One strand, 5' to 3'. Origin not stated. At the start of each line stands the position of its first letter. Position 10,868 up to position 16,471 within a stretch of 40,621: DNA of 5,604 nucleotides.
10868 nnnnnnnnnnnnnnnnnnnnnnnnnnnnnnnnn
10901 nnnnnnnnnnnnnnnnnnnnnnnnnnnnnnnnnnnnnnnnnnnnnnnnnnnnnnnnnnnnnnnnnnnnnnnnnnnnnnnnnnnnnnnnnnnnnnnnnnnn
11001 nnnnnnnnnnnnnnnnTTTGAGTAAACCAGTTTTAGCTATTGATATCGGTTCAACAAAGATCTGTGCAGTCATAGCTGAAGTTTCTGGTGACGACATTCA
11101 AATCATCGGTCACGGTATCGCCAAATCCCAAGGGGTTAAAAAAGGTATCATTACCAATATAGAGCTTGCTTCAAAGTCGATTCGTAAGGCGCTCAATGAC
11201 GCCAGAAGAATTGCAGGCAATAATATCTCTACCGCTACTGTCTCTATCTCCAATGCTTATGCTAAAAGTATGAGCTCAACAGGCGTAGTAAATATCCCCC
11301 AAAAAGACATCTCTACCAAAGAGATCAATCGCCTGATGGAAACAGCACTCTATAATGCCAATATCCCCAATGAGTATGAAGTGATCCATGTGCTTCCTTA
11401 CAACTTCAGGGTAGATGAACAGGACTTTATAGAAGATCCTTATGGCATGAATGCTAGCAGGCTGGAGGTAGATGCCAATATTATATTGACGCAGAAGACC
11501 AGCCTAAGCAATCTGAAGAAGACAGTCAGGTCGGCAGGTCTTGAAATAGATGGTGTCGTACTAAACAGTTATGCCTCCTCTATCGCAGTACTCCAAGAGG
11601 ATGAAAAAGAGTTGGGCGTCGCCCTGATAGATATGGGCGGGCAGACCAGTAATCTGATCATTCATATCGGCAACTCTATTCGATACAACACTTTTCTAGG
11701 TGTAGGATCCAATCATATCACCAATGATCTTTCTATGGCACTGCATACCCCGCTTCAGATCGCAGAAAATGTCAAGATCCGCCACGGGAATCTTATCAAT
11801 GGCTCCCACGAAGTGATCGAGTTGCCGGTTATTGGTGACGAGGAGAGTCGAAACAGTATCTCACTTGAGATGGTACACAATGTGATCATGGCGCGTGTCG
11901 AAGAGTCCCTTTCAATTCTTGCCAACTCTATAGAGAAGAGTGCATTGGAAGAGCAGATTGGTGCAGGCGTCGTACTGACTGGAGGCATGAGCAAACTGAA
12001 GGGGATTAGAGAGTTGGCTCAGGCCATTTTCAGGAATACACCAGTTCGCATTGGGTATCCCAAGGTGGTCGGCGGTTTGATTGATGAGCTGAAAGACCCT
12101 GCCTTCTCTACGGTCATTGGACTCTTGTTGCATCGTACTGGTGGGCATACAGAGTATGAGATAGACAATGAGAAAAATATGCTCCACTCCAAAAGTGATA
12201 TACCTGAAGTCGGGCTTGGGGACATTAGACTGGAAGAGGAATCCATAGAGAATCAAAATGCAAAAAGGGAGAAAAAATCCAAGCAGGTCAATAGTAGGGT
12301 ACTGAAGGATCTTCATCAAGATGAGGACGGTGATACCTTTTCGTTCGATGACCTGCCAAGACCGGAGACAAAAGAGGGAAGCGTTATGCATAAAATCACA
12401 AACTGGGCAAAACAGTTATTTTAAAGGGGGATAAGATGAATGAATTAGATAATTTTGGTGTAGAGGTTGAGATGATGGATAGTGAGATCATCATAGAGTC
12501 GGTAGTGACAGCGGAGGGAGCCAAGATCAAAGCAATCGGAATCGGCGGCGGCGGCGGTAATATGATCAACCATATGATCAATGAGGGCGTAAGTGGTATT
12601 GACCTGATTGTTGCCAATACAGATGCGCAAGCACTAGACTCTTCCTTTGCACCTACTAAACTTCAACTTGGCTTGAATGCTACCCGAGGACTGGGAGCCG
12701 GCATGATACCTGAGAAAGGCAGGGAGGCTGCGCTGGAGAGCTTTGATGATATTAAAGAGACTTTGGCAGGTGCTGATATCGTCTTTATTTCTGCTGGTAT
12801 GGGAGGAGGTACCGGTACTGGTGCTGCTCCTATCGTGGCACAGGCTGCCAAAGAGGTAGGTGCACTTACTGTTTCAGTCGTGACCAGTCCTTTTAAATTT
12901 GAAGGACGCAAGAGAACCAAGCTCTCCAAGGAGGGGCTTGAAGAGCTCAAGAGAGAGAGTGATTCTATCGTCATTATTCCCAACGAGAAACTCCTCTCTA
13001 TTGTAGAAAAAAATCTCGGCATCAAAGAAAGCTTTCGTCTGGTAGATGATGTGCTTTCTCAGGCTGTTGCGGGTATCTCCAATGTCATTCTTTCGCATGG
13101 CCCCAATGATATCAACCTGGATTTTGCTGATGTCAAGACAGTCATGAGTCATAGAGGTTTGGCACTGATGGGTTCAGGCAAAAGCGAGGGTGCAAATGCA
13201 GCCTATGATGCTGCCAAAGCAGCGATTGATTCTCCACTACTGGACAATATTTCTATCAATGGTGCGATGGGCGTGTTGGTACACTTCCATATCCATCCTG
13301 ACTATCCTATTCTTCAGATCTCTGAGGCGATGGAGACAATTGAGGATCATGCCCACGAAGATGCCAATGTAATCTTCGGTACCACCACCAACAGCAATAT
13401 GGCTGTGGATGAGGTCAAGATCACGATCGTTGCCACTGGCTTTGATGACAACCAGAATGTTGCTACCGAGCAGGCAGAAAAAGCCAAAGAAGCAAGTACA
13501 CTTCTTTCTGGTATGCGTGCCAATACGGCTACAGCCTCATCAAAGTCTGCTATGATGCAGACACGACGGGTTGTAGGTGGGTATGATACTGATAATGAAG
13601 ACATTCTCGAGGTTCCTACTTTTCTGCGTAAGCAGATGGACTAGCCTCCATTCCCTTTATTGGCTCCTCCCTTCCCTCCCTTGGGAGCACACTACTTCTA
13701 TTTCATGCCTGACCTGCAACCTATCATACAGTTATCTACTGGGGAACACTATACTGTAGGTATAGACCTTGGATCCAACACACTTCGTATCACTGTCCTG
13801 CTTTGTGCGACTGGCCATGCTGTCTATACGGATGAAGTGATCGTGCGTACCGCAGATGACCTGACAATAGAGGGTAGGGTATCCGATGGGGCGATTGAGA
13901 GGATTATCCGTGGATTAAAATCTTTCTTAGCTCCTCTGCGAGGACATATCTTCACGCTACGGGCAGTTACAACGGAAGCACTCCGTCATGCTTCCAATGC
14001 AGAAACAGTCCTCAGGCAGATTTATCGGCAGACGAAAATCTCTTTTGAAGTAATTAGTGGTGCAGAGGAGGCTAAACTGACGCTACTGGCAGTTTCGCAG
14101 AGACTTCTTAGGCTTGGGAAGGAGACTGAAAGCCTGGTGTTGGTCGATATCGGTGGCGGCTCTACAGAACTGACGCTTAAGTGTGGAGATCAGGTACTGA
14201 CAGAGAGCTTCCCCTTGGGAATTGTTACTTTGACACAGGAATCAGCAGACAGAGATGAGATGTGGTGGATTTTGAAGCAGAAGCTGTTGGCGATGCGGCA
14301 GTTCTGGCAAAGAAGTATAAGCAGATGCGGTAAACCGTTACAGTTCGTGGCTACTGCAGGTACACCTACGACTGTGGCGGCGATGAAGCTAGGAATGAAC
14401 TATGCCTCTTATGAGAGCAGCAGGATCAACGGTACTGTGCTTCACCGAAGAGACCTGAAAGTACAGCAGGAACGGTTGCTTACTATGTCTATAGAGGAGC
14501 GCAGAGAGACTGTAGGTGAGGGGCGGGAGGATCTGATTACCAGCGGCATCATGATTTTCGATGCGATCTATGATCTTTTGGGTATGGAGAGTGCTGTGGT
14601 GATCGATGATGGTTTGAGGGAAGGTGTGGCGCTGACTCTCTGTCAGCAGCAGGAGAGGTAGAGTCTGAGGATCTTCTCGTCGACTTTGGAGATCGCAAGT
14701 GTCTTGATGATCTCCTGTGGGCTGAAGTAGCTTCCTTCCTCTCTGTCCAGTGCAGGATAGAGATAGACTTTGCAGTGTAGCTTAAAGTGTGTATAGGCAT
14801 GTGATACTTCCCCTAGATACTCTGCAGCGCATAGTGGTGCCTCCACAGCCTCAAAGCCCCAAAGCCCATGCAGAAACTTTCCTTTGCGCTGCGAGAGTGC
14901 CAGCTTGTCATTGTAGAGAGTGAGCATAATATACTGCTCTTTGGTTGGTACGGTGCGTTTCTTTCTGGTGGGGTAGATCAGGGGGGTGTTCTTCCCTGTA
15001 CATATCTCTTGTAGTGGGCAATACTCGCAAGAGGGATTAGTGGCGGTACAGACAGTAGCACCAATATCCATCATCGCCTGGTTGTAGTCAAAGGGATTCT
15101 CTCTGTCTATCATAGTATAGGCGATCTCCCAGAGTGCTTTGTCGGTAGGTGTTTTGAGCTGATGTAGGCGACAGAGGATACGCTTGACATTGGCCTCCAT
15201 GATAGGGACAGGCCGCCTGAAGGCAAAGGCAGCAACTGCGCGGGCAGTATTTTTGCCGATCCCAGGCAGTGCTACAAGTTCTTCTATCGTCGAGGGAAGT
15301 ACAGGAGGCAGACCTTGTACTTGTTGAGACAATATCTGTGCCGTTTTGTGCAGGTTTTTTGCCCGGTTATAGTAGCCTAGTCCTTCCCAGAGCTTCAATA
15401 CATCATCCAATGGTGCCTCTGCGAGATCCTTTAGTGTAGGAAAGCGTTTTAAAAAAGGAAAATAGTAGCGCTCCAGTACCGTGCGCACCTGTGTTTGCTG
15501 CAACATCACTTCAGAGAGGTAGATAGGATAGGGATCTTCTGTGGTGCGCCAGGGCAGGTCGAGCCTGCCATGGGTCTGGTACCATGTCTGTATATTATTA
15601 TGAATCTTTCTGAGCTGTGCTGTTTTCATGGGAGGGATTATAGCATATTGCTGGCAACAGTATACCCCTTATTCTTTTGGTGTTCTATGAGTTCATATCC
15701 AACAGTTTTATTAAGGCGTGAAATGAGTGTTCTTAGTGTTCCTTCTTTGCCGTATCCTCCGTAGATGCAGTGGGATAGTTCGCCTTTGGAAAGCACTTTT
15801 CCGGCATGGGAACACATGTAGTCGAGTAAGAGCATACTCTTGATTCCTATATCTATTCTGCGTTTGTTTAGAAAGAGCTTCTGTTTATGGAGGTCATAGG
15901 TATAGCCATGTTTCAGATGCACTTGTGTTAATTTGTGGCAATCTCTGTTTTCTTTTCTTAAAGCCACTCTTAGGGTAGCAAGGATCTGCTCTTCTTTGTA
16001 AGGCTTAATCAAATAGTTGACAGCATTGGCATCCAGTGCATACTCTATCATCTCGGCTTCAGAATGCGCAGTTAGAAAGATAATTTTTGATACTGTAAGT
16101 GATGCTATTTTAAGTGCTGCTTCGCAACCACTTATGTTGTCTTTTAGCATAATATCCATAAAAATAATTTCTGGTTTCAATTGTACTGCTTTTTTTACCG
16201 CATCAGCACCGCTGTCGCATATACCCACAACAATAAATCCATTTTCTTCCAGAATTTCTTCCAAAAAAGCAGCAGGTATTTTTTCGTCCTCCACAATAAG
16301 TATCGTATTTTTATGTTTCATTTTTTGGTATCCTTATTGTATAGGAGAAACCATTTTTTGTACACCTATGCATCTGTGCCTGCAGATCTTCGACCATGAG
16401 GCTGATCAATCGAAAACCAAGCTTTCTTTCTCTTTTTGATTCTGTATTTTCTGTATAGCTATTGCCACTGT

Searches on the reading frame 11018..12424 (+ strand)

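Call 63: search_protein_families(library=pfam, proteins=[window:11018-12424:+], max_evalue=0.0001)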
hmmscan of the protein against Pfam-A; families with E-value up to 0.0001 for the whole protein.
window:11018-12424:+ (468 aa): 3 families
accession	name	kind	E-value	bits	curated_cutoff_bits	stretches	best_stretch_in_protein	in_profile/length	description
PF14450.12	FtsA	-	1.7e-39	135.5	31.8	2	202-368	1-127/127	Cell division protein FtsA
PF02491.25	SHS2_FTSA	-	8.3e-23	81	25.4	1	82-156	4-78/79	SHS2 domain inserted in FTSA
PF01869.26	BcrAD_BadFG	-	9.5e-05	22.5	31.5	0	8-67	3-56/271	BadF/BadG/BcrA/BcrD ATPase family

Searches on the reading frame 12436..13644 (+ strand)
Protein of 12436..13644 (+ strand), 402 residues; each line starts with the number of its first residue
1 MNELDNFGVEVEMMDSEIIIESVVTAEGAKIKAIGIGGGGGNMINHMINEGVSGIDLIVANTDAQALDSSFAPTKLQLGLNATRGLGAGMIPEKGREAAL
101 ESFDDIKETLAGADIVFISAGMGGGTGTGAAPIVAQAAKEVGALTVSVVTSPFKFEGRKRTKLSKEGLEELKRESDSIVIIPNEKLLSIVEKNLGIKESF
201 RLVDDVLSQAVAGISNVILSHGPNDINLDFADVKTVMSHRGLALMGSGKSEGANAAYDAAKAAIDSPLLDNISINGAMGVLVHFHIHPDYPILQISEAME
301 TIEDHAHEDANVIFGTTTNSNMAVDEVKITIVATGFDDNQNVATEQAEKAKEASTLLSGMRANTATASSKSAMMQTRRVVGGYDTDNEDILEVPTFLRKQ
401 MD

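Call 63: search_protein_families(library=pfam, proteins=[window:12436-13644:+], max_evalue=0.0001)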
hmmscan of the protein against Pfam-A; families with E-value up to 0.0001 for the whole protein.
window:12436-13644:+ (402 aa): 2 families
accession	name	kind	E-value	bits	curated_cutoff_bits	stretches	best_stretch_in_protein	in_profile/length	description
PF00091.31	Tubulin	-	1.7e-45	156.1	33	1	30-190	1-189/190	Tubulin/FtsZ family, GTPase domain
PF12327.13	FtsZ_C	-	5e-24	84.9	27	1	241-337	1-95/95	FtsZ family, C-terminal domain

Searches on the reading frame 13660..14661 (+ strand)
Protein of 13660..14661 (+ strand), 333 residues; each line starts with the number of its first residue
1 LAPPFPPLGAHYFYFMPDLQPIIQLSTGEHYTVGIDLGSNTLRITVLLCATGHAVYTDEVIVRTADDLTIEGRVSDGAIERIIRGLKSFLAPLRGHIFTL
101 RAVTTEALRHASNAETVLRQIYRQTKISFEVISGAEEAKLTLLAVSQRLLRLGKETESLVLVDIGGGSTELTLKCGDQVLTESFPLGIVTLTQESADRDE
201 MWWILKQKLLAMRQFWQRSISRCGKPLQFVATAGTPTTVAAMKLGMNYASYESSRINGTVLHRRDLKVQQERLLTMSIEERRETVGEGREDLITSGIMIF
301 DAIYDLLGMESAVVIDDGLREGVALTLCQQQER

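Call 63: search_protein_families(library=pfam, proteins=[window:13660-14661:+], max_evalue=0.0001)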
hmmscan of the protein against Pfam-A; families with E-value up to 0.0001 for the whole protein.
window:13660-14661:+ (333 aa): 1 family
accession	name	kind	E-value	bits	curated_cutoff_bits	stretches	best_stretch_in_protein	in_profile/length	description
PF02541.22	Ppx-GppA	-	4.9e-36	125.1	27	1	54-327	12-281/285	Ppx/GppA phosphatase family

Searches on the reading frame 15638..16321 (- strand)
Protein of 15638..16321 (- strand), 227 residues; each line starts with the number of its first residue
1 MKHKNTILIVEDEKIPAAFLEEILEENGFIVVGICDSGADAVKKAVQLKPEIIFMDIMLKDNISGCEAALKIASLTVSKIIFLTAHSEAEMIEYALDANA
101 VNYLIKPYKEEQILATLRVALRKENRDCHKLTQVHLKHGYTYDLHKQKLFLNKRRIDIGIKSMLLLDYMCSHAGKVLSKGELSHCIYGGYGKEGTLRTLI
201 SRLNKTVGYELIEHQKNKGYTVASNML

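Call 3: search_protein_families(library=pfam, proteins=[window:15638-16321:-], max_evalue=0.01)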
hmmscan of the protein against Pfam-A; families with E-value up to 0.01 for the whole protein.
window:15638-16321:- (227 aa): 2 families
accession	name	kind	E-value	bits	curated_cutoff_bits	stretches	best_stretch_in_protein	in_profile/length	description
PF00072.30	Response_reg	-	2.3e-22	79.7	30.2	1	7-117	1-110/111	Response regulator receiver domain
PF00486.34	Trans_reg_C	-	2e-06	28.2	26.2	1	155-221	3-76/77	Transcriptional regulatory protein, C terminal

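Call 4: search_protein_families(library=ncbifam, proteins=[window:15638-16321:-], max_evalue=0.01)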
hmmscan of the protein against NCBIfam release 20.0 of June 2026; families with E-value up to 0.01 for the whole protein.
window:15638-16321:- (227 aa): 91 families (the best 25 are shown)
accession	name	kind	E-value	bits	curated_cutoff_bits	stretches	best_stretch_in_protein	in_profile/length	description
NF040689.1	MtrAB_MtrA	equivalog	4.9e-22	78.4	300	1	7-194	1-182/219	MtrAB system response regulator MtrA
TIGR02154.1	PhoB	equivalog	1.1e-21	77.2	296.2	1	5-210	3-209/226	phosphate regulon transcriptional regulator PhoB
TIGR01387.1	cztR_silR_copR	subfamily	1.2e-20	74.1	279.2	1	7-188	1-178/218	heavy metal response regulator transcription factor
NF053854.1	RespRegPhoBBctds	equivalog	1.5e-19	70.2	270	1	7-210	1-210/225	two-component system response regulator PhoB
NF006623.1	PRK09191.1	subfamily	4.8e-19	69.1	240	1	4-123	137-254/258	PhyR family response regulator anti-anti-sigma factor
NF040534.1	resp_reg_YycF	equivalog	8.1e-18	64.5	340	1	6-199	2-196/231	response regulator YycF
NF008296.0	PRK11083.1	equivalog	9.2e-18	64.5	273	1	3-187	2-183/228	two-component system response regulator CreB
NF041733.1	resp_reg_CseB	equivalog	1.8e-17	63.5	350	1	6-222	2-226/228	two-component system response regulator CseB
NF051850.1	RespRegRprY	equivalog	1.9e-17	63.5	370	1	1-179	1-178/234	response regulator transcription factor RprY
NF033117.2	vanR_ACDEGLN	exception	2e-17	63.5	350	1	7-189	1-185/226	VanR-ABDEGLN family response regulator transcription factor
NF007820.0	PRK10529.1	equivalog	2.4e-17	63.1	325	1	5-190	2-184/225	two-component system response regulator KdpE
NF008567.0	PRK11517.1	equivalog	9.4e-17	61.1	353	1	7-189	3-179/223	response regulator transcription factor HprR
NF008677.0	PRK11697.1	equivalog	1.3e-16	60.7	246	1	6-128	3-122/238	two-component system response regulator BtsR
NF041734.1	resp_reg_RppA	equivalog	1.7e-16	60.3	250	1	7-188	3-187/229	two-component system response regulator RppA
NF045914.1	RespRegNblR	equivalog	2e-16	60.3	300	1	3-188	5-185/228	response regulator transcription factor NblR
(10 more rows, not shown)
